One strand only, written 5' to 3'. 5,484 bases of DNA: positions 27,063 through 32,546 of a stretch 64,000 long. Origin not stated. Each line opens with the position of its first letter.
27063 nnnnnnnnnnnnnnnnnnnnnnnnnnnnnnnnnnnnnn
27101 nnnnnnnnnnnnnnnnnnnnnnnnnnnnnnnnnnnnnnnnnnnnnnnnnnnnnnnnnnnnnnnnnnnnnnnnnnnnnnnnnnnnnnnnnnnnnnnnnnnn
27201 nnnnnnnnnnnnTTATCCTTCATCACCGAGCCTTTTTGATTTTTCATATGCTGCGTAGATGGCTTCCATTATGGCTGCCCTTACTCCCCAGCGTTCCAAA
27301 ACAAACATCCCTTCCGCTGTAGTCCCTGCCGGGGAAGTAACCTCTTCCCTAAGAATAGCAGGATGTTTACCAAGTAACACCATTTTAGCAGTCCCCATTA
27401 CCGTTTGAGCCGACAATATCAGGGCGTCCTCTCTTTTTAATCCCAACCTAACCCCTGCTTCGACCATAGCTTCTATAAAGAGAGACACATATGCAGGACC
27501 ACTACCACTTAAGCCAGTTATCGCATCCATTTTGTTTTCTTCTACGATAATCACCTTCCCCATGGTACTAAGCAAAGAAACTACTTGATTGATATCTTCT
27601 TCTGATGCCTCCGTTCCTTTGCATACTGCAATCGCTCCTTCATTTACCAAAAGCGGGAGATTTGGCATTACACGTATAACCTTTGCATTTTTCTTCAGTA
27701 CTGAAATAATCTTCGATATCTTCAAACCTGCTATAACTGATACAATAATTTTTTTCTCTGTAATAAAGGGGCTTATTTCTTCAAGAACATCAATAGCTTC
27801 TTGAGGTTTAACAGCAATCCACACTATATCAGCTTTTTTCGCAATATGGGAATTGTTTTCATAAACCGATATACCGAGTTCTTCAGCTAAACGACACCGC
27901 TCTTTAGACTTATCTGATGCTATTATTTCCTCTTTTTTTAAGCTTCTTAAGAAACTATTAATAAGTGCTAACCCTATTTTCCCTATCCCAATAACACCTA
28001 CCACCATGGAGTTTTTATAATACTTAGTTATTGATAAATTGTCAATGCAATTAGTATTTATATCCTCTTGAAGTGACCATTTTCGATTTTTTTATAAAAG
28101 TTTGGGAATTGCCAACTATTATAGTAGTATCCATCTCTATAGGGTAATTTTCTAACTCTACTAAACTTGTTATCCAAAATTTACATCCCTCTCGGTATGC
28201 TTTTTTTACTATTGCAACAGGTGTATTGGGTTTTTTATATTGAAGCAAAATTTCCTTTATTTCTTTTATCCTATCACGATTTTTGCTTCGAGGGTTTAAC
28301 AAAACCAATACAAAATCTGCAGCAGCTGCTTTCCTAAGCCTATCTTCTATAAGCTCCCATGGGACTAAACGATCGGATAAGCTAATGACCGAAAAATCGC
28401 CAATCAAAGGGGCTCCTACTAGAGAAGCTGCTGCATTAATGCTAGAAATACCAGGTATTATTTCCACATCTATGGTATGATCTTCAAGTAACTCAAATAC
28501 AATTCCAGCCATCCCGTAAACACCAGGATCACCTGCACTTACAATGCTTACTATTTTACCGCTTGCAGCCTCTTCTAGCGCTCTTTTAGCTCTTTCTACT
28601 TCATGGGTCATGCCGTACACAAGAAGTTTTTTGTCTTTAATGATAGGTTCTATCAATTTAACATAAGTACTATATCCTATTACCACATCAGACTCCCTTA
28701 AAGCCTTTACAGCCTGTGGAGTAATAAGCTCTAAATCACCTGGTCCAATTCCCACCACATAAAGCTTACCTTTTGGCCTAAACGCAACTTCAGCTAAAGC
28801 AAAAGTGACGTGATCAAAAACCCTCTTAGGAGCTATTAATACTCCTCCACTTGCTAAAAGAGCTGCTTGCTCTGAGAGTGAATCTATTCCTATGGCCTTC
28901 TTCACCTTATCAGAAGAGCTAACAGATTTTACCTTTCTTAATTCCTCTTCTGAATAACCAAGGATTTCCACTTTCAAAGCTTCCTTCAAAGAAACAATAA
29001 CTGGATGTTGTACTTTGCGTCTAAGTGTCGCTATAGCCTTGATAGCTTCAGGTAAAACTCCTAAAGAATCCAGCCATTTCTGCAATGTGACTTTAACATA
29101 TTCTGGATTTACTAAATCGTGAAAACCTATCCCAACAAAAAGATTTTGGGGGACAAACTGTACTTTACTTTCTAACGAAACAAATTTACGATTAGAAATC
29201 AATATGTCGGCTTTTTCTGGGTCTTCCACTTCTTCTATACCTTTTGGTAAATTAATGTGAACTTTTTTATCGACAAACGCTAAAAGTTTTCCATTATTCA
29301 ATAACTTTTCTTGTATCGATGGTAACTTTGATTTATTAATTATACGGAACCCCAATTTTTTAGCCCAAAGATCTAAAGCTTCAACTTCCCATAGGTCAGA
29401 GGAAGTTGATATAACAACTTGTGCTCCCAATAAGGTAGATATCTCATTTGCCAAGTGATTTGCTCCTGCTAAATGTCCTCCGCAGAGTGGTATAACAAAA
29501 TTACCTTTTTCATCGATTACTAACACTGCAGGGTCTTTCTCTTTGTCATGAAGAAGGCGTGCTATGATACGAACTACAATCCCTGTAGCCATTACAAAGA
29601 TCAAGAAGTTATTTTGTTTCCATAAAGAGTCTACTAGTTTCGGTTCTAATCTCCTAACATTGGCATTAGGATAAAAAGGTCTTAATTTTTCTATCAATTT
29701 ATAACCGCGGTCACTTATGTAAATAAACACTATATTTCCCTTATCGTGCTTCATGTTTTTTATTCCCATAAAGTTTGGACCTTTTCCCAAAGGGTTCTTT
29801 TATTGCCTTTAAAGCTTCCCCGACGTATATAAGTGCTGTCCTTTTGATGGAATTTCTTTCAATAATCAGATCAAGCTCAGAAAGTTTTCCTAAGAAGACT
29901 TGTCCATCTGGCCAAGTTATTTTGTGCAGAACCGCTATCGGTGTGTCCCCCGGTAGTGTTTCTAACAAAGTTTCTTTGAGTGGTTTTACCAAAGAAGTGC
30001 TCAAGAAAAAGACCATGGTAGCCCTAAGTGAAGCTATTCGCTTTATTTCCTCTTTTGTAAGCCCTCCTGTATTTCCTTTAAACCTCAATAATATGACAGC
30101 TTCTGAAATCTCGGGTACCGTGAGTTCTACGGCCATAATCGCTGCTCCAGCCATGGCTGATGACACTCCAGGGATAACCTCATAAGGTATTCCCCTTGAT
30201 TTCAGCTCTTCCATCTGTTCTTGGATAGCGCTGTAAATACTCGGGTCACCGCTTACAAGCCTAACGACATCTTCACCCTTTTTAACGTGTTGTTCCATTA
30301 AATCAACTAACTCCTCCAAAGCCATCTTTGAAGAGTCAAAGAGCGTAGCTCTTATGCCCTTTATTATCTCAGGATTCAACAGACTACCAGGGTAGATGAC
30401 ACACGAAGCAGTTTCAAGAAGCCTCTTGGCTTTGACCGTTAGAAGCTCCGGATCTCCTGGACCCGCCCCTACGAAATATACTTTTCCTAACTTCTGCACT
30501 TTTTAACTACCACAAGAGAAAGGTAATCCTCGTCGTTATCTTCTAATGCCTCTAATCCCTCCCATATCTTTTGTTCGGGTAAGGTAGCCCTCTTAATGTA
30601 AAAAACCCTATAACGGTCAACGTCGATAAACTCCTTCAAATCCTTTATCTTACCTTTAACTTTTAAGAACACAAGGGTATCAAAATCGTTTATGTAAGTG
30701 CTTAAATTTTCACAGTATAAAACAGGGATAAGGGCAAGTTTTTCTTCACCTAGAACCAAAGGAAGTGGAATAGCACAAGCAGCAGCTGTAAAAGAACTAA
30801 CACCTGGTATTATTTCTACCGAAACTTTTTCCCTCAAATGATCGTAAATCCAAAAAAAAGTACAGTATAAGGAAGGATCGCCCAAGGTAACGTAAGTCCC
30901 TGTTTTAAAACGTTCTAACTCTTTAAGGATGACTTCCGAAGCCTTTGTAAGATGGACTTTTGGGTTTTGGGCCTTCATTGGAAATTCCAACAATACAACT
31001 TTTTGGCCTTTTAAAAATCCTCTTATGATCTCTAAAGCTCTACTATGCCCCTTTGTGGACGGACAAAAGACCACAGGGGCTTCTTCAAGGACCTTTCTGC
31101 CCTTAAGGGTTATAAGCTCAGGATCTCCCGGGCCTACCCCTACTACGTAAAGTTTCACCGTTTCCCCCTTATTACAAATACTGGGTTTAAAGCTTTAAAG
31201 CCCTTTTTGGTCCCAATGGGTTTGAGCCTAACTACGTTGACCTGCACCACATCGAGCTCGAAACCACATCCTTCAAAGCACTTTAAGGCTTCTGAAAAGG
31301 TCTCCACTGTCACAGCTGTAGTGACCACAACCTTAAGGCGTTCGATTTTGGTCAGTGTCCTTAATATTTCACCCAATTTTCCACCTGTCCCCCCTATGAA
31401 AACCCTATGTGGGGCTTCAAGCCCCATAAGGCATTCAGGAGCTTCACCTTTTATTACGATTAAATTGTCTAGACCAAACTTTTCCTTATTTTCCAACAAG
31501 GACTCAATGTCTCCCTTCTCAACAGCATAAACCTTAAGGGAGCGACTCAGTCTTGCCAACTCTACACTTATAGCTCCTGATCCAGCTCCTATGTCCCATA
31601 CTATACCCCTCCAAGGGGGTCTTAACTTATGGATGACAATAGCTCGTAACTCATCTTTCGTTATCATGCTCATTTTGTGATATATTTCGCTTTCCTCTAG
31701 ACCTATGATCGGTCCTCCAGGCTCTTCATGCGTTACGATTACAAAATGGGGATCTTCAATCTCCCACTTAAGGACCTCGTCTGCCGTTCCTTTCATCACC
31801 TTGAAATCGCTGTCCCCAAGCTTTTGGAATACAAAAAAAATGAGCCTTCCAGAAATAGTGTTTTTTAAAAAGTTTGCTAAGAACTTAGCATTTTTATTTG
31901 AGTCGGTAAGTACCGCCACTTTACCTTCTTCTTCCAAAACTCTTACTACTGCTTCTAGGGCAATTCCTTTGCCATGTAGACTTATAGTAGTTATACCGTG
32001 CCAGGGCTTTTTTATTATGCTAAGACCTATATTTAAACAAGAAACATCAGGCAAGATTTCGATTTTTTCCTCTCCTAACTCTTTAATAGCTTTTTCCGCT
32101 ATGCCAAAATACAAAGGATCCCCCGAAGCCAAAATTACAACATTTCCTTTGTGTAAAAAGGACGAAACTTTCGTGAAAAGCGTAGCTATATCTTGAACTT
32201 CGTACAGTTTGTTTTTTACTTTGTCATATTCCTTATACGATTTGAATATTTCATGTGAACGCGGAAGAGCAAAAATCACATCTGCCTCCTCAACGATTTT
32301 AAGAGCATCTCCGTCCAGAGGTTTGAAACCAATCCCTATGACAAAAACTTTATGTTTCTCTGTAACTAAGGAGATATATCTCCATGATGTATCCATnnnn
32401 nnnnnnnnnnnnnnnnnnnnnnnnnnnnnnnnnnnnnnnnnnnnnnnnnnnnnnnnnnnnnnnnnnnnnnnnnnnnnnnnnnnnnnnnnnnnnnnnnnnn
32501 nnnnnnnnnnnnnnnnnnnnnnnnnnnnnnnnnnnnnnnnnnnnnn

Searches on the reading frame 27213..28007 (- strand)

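Call 34: search_protein_families(library=pfam, proteins=[window:27213-28007:-], max_evalue=0.0001)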
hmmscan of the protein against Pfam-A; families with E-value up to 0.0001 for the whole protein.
window:27213-28007:- (264 aa): 7 families
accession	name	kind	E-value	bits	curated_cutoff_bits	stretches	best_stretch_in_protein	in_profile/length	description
PF14748.11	P5CR_dimer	-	3.4e-39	133.8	25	1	157-260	1-105/105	Pyrroline-5-carboxylate reductase dimerisation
PF03807.23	F420_oxidored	-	3.2e-16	60.1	21.6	1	3-94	2-94/94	NADP oxidoreductase coenzyme F420-dependent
PF02153.23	PDH_N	-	7e-09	35.8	26.5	1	24-119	10-104/154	Prephenate dehydrogenase, nucleotide-binding domain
PF03446.21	NAD_binding_2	-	2e-07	31.6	21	1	3-90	2-91/161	NAD binding domain of 6-phosphogluconate dehydrogenase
PF01408.29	GFO_IDH_MocA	-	4.8e-07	30.9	24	1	3-73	3-77/120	Oxidoreductase family, NAD-binding Rossmann fold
PF07991.19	KARI_N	-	3.3e-06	27.2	20.6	1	3-118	7-120/165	Acetohydroxy acid isomeroreductase, NADPH-binding domain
PF02558.23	ApbA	-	3.5e-05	23.9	22.2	1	4-110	2-118/150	Ketopantoate reductase PanE/ApbA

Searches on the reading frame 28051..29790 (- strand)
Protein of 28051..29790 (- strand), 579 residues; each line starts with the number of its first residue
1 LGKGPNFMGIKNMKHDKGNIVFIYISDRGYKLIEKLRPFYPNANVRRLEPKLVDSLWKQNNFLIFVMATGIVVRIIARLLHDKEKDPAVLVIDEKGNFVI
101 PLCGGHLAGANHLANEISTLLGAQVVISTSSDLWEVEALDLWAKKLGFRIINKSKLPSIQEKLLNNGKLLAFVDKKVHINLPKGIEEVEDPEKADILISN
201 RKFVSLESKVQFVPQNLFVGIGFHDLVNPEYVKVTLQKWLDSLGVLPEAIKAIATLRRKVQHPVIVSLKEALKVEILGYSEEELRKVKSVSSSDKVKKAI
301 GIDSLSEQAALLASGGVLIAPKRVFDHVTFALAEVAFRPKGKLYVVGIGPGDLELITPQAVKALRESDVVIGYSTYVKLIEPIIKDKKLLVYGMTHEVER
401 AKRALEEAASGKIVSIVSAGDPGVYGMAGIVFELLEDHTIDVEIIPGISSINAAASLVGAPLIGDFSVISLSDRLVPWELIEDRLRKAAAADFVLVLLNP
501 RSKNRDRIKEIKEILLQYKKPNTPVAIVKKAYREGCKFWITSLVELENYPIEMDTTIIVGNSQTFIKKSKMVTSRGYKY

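Call 34: search_protein_families(library=pfam, proteins=[window:28051-29790:-], max_evalue=0.0001)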
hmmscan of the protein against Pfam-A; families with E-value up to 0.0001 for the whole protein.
window:28051-29790:- (579 aa): 4 families
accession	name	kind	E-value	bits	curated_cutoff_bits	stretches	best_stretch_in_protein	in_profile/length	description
PF00590.25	TP_methylase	-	3.8e-42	145.1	27.8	1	342-546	1-211/212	Tetrapyrrole (Corrin/Porphyrin) Methylases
PF11760.13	CbiG_N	-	3.2e-34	117.2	25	1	52-132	2-82/82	Cobalamin synthesis G N-terminal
PF01890.21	CbiG_C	-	1e-24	87.7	27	1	217-333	1-117/117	Cobalamin synthesis G C-terminus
PF11761.13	CbiG_mid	-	7.5e-05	23.3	22.7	0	138-214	2-88/88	Cobalamin biosynthesis central region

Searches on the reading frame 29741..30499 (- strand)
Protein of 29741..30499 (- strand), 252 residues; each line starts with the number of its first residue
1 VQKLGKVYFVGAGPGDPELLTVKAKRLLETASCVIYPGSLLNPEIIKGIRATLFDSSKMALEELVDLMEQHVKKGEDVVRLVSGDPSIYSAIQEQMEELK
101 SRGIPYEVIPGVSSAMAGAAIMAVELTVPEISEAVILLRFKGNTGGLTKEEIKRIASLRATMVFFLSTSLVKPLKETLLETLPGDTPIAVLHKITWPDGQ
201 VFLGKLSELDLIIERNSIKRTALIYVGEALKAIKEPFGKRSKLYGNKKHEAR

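Call 34: search_protein_families(library=pfam, proteins=[window:29741-30499:-], max_evalue=0.0001)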
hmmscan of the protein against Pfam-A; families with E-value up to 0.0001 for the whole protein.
window:29741-30499:- (252 aa): 1 family
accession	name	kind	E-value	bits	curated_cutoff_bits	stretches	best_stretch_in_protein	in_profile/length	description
PF00590.25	TP_methylase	-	2.8e-48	165.1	27.8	1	6-210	1-212/212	Tetrapyrrole (Corrin/Porphyrin) Methylases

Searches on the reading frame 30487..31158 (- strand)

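Call 34: search_protein_families(library=pfam, proteins=[window:30487-31158:-], max_evalue=0.0001)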
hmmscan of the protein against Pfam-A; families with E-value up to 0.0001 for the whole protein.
window:30487-31158:- (223 aa): 1 family
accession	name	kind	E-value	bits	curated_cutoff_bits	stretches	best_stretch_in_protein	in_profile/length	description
PF00590.25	TP_methylase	-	1.1e-43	150.1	27.8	1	2-202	1-207/212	Tetrapyrrole (Corrin/Porphyrin) Methylases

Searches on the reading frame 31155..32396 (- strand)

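Call 34: search_protein_families(library=pfam, proteins=[window:31155-32396:-], max_evalue=0.0001)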
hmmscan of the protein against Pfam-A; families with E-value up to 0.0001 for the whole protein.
window:31155-32396:- (413 aa): 1 family
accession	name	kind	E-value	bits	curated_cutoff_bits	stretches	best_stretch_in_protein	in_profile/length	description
PF00590.25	TP_methylase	-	2.1e-15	57.7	27.8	1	30-208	18-211/212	Tetrapyrrole (Corrin/Porphyrin) Methylases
